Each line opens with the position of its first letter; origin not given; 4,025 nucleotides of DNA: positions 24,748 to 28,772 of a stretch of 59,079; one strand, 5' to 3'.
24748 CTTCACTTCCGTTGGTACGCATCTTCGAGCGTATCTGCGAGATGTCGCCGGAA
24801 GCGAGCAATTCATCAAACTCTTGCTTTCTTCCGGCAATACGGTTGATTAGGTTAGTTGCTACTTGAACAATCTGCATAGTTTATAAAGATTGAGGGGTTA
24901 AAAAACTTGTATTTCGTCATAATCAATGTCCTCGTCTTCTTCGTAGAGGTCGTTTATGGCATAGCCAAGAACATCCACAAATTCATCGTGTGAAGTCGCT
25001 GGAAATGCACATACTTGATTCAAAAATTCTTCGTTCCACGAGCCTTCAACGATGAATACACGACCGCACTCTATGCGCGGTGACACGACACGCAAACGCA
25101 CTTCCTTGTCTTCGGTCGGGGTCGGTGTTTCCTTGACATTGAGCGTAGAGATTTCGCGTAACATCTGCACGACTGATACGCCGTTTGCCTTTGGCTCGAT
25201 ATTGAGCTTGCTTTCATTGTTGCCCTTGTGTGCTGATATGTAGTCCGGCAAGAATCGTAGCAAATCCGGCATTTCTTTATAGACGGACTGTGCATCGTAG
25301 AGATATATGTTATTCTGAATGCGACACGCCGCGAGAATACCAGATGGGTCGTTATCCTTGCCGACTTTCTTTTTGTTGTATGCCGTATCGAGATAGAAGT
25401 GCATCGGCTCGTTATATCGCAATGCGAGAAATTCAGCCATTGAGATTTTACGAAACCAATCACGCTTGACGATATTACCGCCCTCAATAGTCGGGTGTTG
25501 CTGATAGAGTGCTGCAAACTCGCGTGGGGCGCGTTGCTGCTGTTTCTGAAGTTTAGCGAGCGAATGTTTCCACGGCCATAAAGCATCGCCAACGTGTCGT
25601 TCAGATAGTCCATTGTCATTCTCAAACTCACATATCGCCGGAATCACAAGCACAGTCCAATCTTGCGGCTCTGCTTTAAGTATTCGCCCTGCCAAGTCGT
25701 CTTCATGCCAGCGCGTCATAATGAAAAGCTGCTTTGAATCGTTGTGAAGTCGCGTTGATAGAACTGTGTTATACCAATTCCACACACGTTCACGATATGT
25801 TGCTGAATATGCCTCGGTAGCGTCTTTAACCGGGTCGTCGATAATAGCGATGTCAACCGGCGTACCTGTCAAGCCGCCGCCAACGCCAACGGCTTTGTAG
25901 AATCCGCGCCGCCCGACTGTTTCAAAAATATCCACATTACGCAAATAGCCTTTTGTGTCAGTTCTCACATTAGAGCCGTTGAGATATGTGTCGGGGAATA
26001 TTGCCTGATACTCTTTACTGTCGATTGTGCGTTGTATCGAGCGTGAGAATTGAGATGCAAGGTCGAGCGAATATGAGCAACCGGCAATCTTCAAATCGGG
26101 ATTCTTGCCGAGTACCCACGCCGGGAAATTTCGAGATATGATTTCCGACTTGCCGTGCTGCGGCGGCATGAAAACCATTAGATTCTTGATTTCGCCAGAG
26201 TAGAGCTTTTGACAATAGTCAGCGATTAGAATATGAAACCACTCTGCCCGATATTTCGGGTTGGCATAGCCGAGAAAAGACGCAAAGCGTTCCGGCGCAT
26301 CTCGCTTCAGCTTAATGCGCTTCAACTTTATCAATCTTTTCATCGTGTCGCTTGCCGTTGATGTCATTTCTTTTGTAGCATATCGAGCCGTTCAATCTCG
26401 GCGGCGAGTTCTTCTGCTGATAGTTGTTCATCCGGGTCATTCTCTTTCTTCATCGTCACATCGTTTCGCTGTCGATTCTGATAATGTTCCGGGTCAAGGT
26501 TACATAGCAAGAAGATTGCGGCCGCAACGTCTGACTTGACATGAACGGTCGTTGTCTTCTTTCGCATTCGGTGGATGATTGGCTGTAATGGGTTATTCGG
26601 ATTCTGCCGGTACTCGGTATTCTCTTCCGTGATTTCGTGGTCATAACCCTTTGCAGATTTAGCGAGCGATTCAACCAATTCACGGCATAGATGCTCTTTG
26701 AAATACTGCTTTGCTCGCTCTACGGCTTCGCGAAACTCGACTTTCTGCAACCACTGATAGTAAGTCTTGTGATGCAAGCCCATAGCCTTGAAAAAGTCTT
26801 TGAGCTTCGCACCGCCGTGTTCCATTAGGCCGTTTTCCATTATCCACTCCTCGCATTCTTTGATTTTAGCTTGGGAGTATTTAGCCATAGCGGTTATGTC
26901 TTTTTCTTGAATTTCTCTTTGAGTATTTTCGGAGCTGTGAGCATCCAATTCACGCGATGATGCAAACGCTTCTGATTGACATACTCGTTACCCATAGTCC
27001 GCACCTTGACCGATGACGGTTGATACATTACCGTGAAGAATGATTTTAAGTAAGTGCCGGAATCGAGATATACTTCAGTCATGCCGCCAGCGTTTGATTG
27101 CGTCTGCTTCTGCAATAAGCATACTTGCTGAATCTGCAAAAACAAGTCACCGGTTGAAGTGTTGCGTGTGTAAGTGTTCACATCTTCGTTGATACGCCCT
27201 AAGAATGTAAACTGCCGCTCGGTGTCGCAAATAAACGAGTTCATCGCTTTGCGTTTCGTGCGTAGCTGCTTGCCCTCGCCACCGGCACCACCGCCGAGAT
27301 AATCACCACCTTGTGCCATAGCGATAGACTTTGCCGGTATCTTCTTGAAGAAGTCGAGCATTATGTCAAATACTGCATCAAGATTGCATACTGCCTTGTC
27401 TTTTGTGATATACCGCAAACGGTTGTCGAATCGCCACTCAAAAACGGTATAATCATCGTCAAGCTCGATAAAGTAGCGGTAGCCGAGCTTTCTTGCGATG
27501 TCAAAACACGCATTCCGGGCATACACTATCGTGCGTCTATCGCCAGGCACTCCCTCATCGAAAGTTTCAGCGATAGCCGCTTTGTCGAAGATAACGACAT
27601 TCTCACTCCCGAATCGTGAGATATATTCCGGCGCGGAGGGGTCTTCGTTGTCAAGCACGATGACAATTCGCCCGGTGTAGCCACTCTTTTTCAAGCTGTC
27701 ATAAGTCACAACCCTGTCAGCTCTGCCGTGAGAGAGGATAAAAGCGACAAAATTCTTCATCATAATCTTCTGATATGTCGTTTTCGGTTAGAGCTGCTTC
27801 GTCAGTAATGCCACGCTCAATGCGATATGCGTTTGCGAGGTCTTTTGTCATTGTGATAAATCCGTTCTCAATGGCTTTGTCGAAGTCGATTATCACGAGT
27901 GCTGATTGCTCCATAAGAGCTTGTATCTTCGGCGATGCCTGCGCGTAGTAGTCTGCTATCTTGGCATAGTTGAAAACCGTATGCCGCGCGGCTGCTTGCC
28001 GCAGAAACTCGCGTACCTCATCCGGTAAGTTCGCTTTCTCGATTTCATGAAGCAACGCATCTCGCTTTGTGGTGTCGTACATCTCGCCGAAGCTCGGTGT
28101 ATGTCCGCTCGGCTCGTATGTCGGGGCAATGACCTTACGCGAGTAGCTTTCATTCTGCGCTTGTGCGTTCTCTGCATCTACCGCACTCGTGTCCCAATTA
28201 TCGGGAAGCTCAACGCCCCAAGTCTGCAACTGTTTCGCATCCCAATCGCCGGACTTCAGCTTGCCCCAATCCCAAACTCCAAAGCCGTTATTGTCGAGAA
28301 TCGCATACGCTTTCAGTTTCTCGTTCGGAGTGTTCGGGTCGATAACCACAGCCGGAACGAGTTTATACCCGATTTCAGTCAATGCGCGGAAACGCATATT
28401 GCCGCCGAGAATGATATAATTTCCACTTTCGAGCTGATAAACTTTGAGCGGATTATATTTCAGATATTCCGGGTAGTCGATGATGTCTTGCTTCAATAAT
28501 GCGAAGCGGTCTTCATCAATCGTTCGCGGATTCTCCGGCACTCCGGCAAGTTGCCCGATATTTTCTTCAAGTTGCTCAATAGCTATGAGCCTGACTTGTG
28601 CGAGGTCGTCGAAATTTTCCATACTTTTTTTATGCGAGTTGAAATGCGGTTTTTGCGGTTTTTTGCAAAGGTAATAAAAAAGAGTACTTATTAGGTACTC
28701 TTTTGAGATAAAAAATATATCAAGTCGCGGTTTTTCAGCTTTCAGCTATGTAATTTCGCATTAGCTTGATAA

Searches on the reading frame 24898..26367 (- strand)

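Call 3: search_protein_families(library=pfam, proteins=[window:24898-26367:-], max_evalue=0.01)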
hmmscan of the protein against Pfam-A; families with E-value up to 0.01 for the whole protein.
window:24898-26367:- (489 aa): 2 families
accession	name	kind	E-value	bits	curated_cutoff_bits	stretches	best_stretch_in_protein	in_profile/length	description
PF03237.21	Terminase_6N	-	4.5e-15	56.3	22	1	67-306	4-214/215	Terminase large subunit, T4likevirus-type, N-terminal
PF17289.8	Terminase_6C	-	2.8e-07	31.1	22.6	1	383-472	53-153/155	Terminase RNaseH-like domain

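Call 4: search_protein_families(library=phrogs, proteins=[window:24898-26367:-], max_evalue=0.001)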
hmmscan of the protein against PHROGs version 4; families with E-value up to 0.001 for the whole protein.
window:24898-26367:- (489 aa): 6 families
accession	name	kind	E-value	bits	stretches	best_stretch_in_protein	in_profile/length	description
phrog_38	-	head and packaging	2.9e-106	357.9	1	17-475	266-704/760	terminase large subunit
phrog_4758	-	head and packaging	5.9e-58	197.1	1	20-246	26-237/243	terminase large subunit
phrog_30251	-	head and packaging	4.2e-26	92.4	1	10-232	5-224/799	terminase large subunit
phrog_5573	-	head and packaging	2e-22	80.8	1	231-473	6-233/250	terminase large subunit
phrog_979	-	head and packaging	1.4e-12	48.1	1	293-478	409-603/642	terminase large subunit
phrog_12171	-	head and packaging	8.9e-09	36.4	1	396-479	21-100/110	terminase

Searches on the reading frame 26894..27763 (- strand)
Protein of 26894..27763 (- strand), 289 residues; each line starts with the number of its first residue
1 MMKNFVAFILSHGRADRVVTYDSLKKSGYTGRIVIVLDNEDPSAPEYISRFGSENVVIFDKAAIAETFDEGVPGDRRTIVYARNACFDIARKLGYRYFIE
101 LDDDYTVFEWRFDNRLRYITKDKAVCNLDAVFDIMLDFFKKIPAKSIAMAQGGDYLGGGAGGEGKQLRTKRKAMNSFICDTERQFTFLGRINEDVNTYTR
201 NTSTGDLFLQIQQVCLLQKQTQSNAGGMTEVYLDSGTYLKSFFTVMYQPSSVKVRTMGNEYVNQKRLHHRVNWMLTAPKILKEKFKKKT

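Call 42: search_protein_families(library=phrogs, proteins=[window:26894-27763:-], max_evalue=0.00001)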
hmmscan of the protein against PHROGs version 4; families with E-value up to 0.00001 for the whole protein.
window:26894-27763:- (289 aa): 2 families
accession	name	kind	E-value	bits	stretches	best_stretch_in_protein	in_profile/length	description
phrog_842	-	other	2.7e-73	248.1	1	1-286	1-266/270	beta-glucosyl-HMC-alpha-glucosyltransferase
phrog_31222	-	unknown function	1.1e-28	100.2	1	205-288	2-82/90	-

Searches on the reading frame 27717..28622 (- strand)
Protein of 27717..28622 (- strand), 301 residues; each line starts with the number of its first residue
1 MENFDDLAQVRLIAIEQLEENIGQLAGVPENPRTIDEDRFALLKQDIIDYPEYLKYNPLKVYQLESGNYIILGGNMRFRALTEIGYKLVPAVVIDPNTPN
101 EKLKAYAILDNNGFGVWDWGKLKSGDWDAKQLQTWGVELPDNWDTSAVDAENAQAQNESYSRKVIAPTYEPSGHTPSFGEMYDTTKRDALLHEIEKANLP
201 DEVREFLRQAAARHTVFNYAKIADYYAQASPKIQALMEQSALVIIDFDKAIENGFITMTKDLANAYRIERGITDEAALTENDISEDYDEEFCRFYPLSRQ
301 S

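Call 42: search_protein_families(library=phrogs, proteins=[window:27717-28622:-], max_evalue=0.00001)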
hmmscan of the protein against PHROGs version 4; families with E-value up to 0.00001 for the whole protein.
window:27717-28622:- (301 aa): 6 families
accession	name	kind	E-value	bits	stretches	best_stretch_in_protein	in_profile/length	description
phrog_17622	-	unknown function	3.1e-29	103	1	10-141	6-136/222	-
phrog_620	-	DNA, RNA and nucleotide metabolism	5.5e-21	76.6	1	21-261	13-216/217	ParB-like partition protein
phrog_940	-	DNA, RNA and nucleotide metabolism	8.7e-14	52.5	1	15-158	4-143/388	nuclease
phrog_498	-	other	4e-10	39.8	1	22-146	40-164/633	DNA methyltransferase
phrog_8071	-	DNA, RNA and nucleotide metabolism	2.9e-07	31.1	1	17-121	7-105/389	ParB-like partition protein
phrog_26387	-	DNA, RNA and nucleotide metabolism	6.1e-06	26.8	1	25-112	18-103/252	ParB-like partition nuclease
